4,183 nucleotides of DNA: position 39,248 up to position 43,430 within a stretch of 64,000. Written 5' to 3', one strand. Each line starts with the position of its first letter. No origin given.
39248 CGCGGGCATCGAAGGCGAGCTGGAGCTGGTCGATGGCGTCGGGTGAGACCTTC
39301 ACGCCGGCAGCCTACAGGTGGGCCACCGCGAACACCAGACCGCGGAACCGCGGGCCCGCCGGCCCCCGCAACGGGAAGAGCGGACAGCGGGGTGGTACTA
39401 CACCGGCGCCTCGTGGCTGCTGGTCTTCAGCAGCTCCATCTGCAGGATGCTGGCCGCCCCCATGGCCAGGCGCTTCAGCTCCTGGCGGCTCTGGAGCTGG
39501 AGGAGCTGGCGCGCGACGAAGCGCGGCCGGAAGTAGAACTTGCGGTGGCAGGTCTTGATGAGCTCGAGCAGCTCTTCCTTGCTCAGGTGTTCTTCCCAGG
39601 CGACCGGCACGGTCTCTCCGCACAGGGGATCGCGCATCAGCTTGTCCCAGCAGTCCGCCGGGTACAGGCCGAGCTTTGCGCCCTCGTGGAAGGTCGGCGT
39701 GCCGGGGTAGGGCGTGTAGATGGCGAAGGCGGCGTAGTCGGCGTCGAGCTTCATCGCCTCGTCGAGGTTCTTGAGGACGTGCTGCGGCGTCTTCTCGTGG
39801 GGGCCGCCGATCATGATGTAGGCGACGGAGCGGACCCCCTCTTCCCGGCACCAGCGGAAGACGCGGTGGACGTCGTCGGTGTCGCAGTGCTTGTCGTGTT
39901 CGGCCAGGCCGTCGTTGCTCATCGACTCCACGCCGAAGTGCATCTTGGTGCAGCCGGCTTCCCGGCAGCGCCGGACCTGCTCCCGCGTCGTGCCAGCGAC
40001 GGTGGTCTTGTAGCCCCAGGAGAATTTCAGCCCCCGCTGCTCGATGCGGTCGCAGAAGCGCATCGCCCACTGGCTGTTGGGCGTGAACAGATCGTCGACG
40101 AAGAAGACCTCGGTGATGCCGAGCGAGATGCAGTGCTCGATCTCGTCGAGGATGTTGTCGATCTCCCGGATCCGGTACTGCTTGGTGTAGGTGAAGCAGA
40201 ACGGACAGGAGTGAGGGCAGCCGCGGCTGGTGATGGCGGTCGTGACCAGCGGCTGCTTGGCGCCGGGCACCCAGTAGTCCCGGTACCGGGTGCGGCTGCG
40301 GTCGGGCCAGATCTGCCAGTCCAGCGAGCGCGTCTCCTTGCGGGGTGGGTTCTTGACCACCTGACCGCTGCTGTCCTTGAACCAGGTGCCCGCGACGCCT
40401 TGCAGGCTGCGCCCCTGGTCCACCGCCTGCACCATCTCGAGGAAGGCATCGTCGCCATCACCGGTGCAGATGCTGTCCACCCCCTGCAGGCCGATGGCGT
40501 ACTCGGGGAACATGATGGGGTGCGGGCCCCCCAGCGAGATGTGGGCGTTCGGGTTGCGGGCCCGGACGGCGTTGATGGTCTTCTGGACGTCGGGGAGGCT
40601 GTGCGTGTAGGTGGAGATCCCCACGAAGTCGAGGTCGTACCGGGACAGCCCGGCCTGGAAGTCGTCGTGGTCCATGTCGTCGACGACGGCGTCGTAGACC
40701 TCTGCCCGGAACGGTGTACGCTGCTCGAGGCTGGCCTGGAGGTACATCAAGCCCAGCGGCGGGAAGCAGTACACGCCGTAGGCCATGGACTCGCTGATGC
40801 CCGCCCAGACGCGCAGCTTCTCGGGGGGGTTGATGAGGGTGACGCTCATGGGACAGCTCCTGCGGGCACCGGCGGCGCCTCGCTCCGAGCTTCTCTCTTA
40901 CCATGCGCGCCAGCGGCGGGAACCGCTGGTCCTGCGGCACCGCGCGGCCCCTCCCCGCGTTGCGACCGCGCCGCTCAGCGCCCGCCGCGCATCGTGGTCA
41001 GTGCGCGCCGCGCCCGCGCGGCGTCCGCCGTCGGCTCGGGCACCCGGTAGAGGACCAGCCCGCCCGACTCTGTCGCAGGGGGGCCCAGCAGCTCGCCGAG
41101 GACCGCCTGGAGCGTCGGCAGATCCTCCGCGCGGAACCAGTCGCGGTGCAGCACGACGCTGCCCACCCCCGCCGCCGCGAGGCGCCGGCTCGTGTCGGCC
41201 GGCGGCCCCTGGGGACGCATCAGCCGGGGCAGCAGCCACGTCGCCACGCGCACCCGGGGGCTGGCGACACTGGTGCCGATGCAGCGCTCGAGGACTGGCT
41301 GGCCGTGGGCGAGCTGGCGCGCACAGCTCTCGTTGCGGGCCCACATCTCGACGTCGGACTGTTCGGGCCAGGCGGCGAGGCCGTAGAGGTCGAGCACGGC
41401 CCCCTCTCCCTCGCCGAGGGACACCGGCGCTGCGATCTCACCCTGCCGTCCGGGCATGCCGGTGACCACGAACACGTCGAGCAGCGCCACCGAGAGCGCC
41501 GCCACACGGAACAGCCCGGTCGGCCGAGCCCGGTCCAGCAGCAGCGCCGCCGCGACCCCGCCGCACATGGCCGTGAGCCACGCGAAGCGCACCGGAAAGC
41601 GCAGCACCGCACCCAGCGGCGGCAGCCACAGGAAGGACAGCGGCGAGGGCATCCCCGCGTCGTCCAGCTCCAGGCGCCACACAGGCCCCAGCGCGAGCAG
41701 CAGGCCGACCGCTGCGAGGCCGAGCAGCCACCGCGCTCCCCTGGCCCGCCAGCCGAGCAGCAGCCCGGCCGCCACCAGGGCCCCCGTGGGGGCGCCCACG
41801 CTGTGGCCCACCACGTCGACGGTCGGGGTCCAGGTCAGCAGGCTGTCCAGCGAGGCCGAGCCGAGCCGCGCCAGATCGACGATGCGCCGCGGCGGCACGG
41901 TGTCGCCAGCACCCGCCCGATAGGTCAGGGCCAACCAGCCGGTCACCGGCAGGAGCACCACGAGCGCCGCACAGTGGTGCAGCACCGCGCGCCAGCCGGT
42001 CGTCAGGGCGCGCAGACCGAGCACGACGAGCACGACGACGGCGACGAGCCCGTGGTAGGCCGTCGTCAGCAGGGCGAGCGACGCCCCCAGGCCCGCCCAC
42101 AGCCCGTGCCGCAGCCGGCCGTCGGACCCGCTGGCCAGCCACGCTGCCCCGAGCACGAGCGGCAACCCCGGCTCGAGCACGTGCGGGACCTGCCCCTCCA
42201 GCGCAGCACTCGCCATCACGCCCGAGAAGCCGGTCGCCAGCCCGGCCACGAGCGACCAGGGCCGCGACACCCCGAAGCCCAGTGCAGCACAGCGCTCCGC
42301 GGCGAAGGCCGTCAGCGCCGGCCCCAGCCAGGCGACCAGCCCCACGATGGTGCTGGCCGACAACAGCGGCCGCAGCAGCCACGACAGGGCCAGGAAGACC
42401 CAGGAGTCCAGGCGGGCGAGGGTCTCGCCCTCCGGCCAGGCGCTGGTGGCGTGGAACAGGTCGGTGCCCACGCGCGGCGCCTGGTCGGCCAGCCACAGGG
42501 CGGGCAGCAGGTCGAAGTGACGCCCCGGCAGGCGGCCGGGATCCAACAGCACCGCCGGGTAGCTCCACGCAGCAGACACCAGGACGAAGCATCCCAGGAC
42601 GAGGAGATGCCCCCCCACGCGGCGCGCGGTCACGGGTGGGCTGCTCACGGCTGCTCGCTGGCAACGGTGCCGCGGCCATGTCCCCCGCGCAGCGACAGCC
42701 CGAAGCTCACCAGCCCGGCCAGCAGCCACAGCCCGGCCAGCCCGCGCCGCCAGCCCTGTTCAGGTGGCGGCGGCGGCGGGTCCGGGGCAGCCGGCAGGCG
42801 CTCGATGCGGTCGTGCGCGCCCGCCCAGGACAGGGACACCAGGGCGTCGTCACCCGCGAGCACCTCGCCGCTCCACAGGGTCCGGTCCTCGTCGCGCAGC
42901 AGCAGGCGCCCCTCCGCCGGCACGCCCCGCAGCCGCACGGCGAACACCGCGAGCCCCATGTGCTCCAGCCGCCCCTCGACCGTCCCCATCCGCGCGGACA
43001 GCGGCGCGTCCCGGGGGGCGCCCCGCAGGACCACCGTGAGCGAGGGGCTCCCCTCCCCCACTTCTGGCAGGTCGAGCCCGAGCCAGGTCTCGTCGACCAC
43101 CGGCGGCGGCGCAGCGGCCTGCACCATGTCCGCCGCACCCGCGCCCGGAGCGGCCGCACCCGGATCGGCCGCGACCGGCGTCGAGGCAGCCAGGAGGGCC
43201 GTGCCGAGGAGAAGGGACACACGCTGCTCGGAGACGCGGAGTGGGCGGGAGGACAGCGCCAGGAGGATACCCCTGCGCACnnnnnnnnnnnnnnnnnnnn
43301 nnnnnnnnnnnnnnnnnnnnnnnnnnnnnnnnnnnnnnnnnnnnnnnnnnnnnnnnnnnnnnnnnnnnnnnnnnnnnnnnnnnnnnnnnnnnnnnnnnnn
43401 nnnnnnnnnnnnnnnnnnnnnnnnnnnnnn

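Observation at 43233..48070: A 4.6-kb protease cassette bracketed by direct repeats of more than 100 nt that duplicate the ubiD 5' end and its divergent upstream region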

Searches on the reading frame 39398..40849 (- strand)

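Call 9: search_protein_families(library=pfam, proteins=[window:39398-40849:-], max_evalue=0.01)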
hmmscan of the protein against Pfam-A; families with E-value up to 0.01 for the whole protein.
window:39398-40849:- (483 aa): 2 families
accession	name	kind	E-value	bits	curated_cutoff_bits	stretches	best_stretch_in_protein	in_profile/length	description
PF04055.27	Radical_SAM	-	1.3e-19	71.4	29.5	1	206-352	2-154/166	Radical SAM superfamily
PF02310.24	B12-binding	-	4.3e-19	68.9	32.1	1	27-138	10-119/121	B12 binding domain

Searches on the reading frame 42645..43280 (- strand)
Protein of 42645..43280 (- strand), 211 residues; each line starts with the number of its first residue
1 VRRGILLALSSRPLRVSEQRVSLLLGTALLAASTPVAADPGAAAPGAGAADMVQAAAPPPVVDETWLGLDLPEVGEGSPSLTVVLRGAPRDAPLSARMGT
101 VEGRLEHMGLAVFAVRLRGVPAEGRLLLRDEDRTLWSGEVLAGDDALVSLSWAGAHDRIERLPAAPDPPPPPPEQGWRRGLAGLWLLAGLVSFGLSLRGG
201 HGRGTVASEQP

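Call 9: search_protein_families(library=pfam, proteins=[window:42645-43280:-], max_evalue=0.01)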
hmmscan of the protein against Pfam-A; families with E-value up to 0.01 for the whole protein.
window:42645-43280:- (211 aa): 0 families

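Call 12: find_homologous_proteins(query=window:42645-43280:-)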
Query window:42645-43280:- (211 aa): 2 proteins with E <= 0.001 among 8000 candidates.
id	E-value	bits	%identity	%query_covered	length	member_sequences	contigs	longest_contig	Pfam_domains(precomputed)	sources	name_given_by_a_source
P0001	6.0e-127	439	100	100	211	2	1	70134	-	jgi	-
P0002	5.5e-77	276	89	70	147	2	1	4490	-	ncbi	ncbi:MAG: hypothetical protein D6798_00360, partial [Deltaproteobacteria bacterium]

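Call 13: find_encoding_contigs(protein=P0002, flank=10000)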
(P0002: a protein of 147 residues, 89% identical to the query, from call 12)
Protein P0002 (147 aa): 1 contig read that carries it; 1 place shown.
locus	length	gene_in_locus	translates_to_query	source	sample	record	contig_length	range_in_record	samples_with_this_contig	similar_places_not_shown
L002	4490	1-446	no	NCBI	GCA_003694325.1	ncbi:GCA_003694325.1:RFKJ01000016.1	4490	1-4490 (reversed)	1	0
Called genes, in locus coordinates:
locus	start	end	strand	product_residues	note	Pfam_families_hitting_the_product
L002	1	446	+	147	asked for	?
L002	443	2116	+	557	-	-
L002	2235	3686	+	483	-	PF02310:B12-binding, PF04055:Radical_SAM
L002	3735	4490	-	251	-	PF04191:PEMT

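Call 44: find_related_loci(query=A3, collection=metagenome_contigs, flank=10000)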
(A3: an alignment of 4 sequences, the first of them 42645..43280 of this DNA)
Query A3 (211 aa) in metagenome_contigs; peptide patterns used: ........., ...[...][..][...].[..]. (x = any residue, [..] = any of these).
405 stretches matched a pattern, but none encodes a relative of the query by tblastn (E <= 1e-3).
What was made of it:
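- Tried and rejected: A protein-profile scan of the same collection with the 211-aa-ORF family also found nothing (call 44).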

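Call 53: search_protein_families(library=ncbifam, proteins=[window:42645-43280:-], max_evalue=0.01)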
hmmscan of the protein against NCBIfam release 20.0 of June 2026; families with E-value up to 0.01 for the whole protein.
window:42645-43280:- (211 aa): 0 families

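Call 54: search_protein_families(library=padloc, proteins=[window:42645-43280:-], max_evalue=0.01)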
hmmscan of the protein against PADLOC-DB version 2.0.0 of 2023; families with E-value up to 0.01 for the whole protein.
window:42645-43280:- (211 aa): 0 families
